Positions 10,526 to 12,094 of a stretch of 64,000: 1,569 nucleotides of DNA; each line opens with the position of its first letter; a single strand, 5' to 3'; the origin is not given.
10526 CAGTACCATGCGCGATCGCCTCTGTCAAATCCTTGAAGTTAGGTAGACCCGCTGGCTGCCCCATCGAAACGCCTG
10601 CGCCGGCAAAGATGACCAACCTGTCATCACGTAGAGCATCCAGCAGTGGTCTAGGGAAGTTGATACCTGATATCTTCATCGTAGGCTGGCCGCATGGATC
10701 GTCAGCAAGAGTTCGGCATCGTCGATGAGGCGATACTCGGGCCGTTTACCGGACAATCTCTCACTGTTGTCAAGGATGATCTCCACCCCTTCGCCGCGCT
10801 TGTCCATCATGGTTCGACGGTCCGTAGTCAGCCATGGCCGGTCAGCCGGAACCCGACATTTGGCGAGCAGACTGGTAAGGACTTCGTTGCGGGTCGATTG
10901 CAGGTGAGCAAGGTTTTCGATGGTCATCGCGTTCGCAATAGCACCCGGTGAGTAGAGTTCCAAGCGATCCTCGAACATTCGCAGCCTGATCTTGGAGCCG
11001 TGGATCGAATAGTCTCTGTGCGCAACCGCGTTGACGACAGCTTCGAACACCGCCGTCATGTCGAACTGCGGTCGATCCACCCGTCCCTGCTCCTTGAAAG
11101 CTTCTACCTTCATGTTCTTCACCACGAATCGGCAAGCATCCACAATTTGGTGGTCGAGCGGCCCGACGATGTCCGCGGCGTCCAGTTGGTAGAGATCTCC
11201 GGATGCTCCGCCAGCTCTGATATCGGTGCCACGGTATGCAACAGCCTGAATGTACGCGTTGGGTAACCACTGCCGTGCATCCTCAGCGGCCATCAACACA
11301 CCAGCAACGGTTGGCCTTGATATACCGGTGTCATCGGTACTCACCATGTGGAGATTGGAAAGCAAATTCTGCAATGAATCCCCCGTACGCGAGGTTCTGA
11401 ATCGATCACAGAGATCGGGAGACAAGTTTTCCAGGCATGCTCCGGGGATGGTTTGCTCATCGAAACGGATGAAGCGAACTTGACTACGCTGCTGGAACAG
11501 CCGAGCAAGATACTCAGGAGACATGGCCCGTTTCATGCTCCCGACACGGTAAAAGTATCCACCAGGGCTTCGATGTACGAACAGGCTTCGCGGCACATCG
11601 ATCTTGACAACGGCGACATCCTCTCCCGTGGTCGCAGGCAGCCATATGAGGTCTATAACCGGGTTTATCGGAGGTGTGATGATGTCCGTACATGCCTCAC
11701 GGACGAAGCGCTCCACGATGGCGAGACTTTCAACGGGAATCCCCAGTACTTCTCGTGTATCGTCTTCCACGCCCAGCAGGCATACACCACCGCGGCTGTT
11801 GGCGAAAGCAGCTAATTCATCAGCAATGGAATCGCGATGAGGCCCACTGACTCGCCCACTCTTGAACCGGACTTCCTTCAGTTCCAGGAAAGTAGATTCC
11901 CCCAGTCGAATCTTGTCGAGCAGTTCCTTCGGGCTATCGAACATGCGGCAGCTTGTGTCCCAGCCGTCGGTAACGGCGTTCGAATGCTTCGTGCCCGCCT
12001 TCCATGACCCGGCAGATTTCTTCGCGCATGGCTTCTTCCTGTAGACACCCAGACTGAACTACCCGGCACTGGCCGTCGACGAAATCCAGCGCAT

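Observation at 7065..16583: Translationally coupled four-gene operon built as two tandem [HTH-less Schlafen/AlbA_2-HATPase][large effector] dyads (PHP-SMC-like ATPase; SIR2): candidate undescribed anti-phage system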

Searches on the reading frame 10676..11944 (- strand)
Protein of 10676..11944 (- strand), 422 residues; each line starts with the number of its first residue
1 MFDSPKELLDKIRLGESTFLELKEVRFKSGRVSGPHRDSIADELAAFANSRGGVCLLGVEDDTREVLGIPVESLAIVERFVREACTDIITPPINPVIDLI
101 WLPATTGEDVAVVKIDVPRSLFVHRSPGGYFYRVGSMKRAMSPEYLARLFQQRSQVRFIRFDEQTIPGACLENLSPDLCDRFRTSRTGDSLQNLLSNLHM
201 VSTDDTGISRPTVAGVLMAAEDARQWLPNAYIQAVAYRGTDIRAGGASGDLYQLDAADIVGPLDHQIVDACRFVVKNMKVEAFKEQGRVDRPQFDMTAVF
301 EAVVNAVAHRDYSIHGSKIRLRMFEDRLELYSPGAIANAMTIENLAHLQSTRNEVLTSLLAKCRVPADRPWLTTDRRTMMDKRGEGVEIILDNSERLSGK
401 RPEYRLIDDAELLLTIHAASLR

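Call 3: search_protein_families(library=pfam, proteins=[window:10676-11944:-], max_evalue=0.01)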
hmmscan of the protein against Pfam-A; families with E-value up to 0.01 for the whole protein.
window:10676-11944:- (422 aa): 2 families
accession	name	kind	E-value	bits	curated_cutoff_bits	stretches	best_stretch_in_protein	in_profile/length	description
PF13749.12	HATPase_c_4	-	6e-19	68.3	26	1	316-407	1-81/89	Putative ATP-dependent DNA helicase recG C-terminal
PF04326.19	SLFN_AlbA_2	-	2.5e-15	57.5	25.3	1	16-141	1-117/118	Schlafen, AlbA_2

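Call 4: search_protein_families(library=padloc, proteins=[window:10676-11944:-], max_evalue=0.01)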
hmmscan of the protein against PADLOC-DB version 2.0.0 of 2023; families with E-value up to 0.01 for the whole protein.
window:10676-11944:- (422 aa): 3 families
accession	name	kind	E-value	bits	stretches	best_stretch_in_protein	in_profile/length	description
PDLC02394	pAgo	-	1.2e-12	44.5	1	184-406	205-425/1121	-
PDLC02402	Aga_SIR2-PNTD1-PNTD2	-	3e-09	33.6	1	186-341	347-488/876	Class I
PDLC02418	Aga_SIR2-Kinase-PNTD1-PNTD2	-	0.00013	18.3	1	189-340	208-365/756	Class I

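Call 18: find_homologous_proteins(query=window:10676-11944:-, max_evalue=1e-20)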
Query window:10676-11944:- (422 aa): 7958 proteins with E <= 1e-20 among 8000 candidates; the best 120 are listed.
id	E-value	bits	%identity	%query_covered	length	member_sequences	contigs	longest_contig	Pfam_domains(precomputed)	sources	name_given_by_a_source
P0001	1.4e-279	945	100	100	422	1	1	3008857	PF13749.13,PF04326.20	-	-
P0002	1.4e-215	734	77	99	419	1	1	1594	PF13749.13,PF04326.20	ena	-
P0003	2.3e-215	733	77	99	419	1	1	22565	PF13749.13,PF04326.20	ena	-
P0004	1.1e-213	728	77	99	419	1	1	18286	PF13749.13,PF04326.20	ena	-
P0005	2.0e-213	727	77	99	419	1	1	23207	PF13749.13,PF04326.20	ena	-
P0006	4.5e-200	683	73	100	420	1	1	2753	PF13749.13,PF04326.20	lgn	-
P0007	2.0e-199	681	73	99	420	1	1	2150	PF13749.13,PF04326.20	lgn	-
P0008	1.2e-198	678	72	100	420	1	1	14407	PF13749.13,PF04326.20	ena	-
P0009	3.2e-198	677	73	100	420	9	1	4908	PF13749.13,PF04326.20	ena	-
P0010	3.4e-198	677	72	99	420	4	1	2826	PF13749.13,PF04326.20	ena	-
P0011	8.6e-198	675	72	100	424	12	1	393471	PF13749.13,PF04326.20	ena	-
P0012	1.7e-197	674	73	99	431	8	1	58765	PF13749.13,PF04326.20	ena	-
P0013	4.3e-197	673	73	100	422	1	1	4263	PF13749.13,PF04326.20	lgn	-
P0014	7.6e-197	672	73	99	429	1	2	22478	PF13749.13,PF04326.20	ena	-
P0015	7.9e-197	672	72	100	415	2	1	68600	PF13749.13,PF04326.20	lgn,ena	-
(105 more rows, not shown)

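Call 19: find_encoding_contigs(protein=window:10676-11944:-, flank=10000, max_places=6)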
Protein window:10676-11944:- (422 aa): no gene with exactly this product is on record in the collection.

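Call 20: find_related_loci(query=window:10676-11944:-, collection=genome_contigs, flank=10000)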
Query window:10676-11944:- (422 aa) in genome_contigs; peptide patterns used: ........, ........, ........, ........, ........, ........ (x = any residue, [..] = any of these).
130 stretches matched a pattern; 80 encode a relative of the query (tblastn E <= 1e-3); 80 distinct loci.
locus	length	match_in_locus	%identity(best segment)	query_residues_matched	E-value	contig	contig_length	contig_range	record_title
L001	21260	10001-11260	71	1-421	0e+0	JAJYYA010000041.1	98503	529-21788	MAG: Nitrospirae bacterium isolate FK3.bin81 NODE_333_length_98503_cov_3.890298, whole genome shotgun sequence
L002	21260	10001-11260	70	1-421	0e+0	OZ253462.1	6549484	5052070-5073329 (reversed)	MAG: Candidatus Latescibacterota bacterium isolate 85c596c4-e601-42f5-bc00-22a25924bb3e genome assembly, chromosome: 1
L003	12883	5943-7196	70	1-419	0e+0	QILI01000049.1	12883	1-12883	MAG: Mizugakiibacter sp. isolate SZUA-23 Ga0063293_10010443, whole genome shotgun sequence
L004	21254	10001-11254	71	1-420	0e+0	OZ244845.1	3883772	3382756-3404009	MAG: Chloroflexota bacterium isolate 3460274c-b819-443f-96a0-86c9f13451b3 genome assembly, chromosome: 1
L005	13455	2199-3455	72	1-419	0e+0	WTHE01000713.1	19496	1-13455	MAG: Candidatus Binatota bacterium isolate CO36406bin_19 NODE_669_length_19496_cov_7.404403, whole genome shotgun sequen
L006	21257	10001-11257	72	1-419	0e+0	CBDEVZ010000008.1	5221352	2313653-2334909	MAG: uncultured Candidatus Binatia bacterium isolate 77b99e23-3f9f-49a3-a4d3-93b2c3db3d2d genome assembly, contig: conti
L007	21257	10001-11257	68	1-420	0e+0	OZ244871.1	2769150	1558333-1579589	MAG: Pseudomonadales bacterium isolate e7b33f77-13e6-4bdf-9143-5aa37bb5e468 genome assembly, chromosome: 1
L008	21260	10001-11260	70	1-421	0e+0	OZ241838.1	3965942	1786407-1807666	MAG: bacterium isolate 834f4656-8c40-439b-be50-31c876aeaf38 genome assembly, chromosome: 1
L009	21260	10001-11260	69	1-421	0e+0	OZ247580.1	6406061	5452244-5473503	MAG: Candidatus Latescibacterota bacterium isolate 34bd4037-9faa-49cb-aada-cae4c411e00c genome assembly, chromosome: 1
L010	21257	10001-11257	71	1-419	0e+0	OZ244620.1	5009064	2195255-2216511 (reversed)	MAG: uncultured Candidatus Binatia bacterium isolate a6e05b1d-2203-4d92-b789-b8e4a46226c9 genome assembly, chromosome: 1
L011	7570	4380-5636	69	1-420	0e+0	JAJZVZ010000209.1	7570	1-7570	MAG: Acidobacteria bacterium isolate SKS5.bin94 NODE_19086_length_7570_cov_1.643961, whole genome shotgun sequence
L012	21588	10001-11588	69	1-418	0e+0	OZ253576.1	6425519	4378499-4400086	MAG: Vicinamibacterales bacterium isolate 6a0cd737-ee79-44fe-98ec-e457d3034484 genome assembly, chromosome: 1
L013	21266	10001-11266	68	1-421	0e+0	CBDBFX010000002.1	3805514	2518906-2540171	MAG: Arenicellales bacterium isolate c4146e73-4be1-4a34-b31a-2fb090582083 genome assembly, contig: contig_2, whole genom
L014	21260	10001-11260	69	1-420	0e+0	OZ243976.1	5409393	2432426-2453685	MAG: Gammaproteobacteria bacterium isolate 16632d52-ba02-4dd1-a452-c1d69d7653ac genome assembly, chromosome: 1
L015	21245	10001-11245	67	1-417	0e+0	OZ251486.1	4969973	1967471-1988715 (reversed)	MAG: Bryobacterales bacterium isolate e73e1c04-a23e-4090-b35f-9f246bdcc4c2 genome assembly, chromosome: 1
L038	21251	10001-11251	64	1-419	4e-177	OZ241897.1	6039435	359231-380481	MAG: Acidobacteriota bacterium isolate 7b4b86e9-9a4d-44db-aaa0-056d26db6e00 genome assembly, chromosome: 1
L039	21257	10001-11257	65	1-420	3e-177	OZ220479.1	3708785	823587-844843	MAG: Longimicrobiales bacterium isolate ffc3e9c5-5d9e-49e8-9e51-7ae5a16491fe genome assembly, chromosome: 1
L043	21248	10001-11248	62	1-420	7e-172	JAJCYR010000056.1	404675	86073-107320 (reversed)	MAG: Bacteroidota bacterium isolate OFTM240 OFTM240_55, whole genome shotgun sequence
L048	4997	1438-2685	64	1-420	2e-172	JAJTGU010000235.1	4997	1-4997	MAG: Rubrivivax sp. isolate CoA2_C53 k141_639915_flag_1_multi_21.0000_len_4997, whole genome shotgun sequence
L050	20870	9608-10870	62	1-420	9e-167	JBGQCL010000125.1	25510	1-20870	MAG: Kofleriaceae bacterium isolate OBJ2_061818_110_40 k141_13131_length_25510_cov_16.0810, whole genome shotgun sequenc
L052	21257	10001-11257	60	1-419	3e-166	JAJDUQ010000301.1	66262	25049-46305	MAG: Gammaproteobacteria bacterium isolate jk18x1bzbins.85 k141_1093181, whole genome shotgun sequence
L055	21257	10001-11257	60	1-420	1e-161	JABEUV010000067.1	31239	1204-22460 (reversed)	MAG: Elusimicrobia bacterium isolate MAG 13 k99_81782, whole genome shotgun sequence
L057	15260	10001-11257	60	1-420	4e-159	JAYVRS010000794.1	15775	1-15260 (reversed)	MAG: Bryobacteraceae bacterium isolate GL73_DN_concoct_61 GL73_DN_concoct_61_793, whole genome shotgun sequence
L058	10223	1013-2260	60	1-418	2e-163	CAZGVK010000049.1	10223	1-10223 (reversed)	MAG TPA_asm: uncultured Elusimicrobia sp. isolate binchicken_co203_514 genome assembly, contig: k141_160865, whole genom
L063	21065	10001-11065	65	65-420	1e-151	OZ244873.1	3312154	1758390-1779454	MAG: Longimicrobiales bacterium isolate 10f198b5-b321-4610-bb1c-f943e6237064 genome assembly, chromosome: 1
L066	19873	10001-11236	55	1-420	2e-150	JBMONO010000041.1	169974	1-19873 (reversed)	MAG: Thermodesulfobacteriota bacterium isolate Betzabe_MAG078 MAG078_41, whole genome shotgun sequence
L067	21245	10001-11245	59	1-419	1e-150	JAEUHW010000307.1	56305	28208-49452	MAG: Planctomycetota bacterium isolate new MAG-27 k141_1919836, whole genome shotgun sequence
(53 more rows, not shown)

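Call 25: search_protein_families(library=pfam, proteins=[L002:11245-13617:+, L066:11493-13118:+, L038:11296-17220:+, L039:11542-15960:+, L050:10863-14852:+, L063:11216-15463:+, L058:2289-5342:+, L048:2878-4995:+], max_evalue=0.0001)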
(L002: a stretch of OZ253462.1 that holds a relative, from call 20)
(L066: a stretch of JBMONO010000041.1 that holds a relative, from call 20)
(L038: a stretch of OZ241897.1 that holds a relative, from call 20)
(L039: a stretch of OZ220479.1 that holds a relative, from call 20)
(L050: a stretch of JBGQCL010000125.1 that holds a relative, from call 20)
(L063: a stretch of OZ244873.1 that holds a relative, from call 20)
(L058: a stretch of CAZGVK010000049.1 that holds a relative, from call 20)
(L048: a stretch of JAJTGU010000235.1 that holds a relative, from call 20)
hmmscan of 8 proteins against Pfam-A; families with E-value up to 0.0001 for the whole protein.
L002:11245-13617:+ (790 aa): 0 families

L066:11493-13118:+ (541 aa): 1 family
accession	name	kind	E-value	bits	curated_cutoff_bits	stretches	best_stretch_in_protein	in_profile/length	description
PF01555.25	N6_N4_Mtase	-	8.2e-42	144.1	26.7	1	61-386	1-217/221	DNA methylase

L038:11296-17220:+ (1974 aa): 5 families
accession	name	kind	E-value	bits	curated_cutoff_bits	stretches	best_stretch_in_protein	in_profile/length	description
PF00270.35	DEAD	-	8.2e-20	71.6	26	1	93-181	2-85/167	DEAD/DEAH box helicase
PF00271.37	Helicase_C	-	8.6e-12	45.7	23.5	1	1009-1073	47-109/110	Helicase conserved C-terminal domain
PF00717.28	Peptidase_S24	-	5.9e-08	32.9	23.3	1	1861-1962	32-113/116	Peptidase S24-like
PF09369.15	MZB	-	1.6e-07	32.3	24.2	1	1541-1619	3-80/80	MrfA Zn-binding domain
PF04851.21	ResIII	-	6.9e-05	23.2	22.5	0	90-276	3-139/164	Type III restriction enzyme, res subunit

L039:11542-15960:+ (1472 aa): 8 families
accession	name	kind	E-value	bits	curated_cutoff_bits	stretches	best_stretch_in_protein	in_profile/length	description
PF00560.39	LRR_1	-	3.6e-31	100.9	20.6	0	542-564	1-23/23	Leucine Rich Repeat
PF12799.13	LRR_4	-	2.3e-30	104.4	27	1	542-572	2-30/44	Leucine Rich repeats (2 copies)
PF13855.12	LRR_8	-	5.5e-29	100.2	27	2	602-661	2-61/61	Leucine rich repeat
PF23598.1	LRR_14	-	5.9e-27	94.8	40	1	643-756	41-149/353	Leucine-rich repeat region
PF02368.24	Big_2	-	2.6e-16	59.8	22.8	1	179-260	2-79/79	Bacterial Ig-like domain (group 2)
PF02369.22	Big_1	-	1e-07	32.4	34.9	1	281-346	17-79/93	Bacterial Ig-like domain (group 1)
PF25019.1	LRR_R13L1-DRL21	-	6.1e-07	29.8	27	0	525-572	75-124/127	R13L1/DRL21 LRRs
PF22359.2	Big-like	-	8.8e-05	23.1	27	0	227-261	13-47/48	Bacterial Ig-like domain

L050:10863-14852:+ (1329 aa): 0 families

L063:11216-15463:+ (1415 aa): 4 families
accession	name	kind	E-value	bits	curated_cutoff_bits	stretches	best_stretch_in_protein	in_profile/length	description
PF00593.30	TonB_dep_Rec_b-barrel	-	8.9e-17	62.5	27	1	977-1376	40-436/436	TonB dependent receptor-like, beta-barrel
PF13620.12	CarboxypepD_reg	-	9.1e-13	48.8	32.3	1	644-706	2-70/82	Carboxypeptidase regulatory-like domain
PF13715.12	CarbopepD_reg_2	-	5.2e-12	46.1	32.2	1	645-729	2-88/88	CarboxypepD_reg-like domain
PF07715.20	Plug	-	2.2e-09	38.2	23.9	1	761-841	21-104/107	TonB-dependent Receptor Plug Domain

L058:2289-5342:+ (1017 aa): 4 families
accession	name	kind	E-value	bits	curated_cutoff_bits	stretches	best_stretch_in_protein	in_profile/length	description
PF00176.29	SNF2-rel_dom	-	1.6e-67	228.1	24.9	1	544-825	1-289/290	SNF2-related domain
PF12419.13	DUF3670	-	2.3e-40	137.9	27.6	1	364-493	2-133/136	SNF2 Helicase protein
PF00271.37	Helicase_C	-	3.7e-22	79.1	23.5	1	840-952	2-110/110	Helicase conserved C-terminal domain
PF04851.21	ResIII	-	6.9e-07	29.8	22.5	1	540-700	3-163/164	Type III restriction enzyme, res subunit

L048:2878-4995:+ (706 aa): 1 family
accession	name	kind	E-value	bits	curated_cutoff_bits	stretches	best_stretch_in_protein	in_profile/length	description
PF13191.12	AAA_16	-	1.4e-16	61.9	32.6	1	272-425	1-154/167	AAA ATPase domain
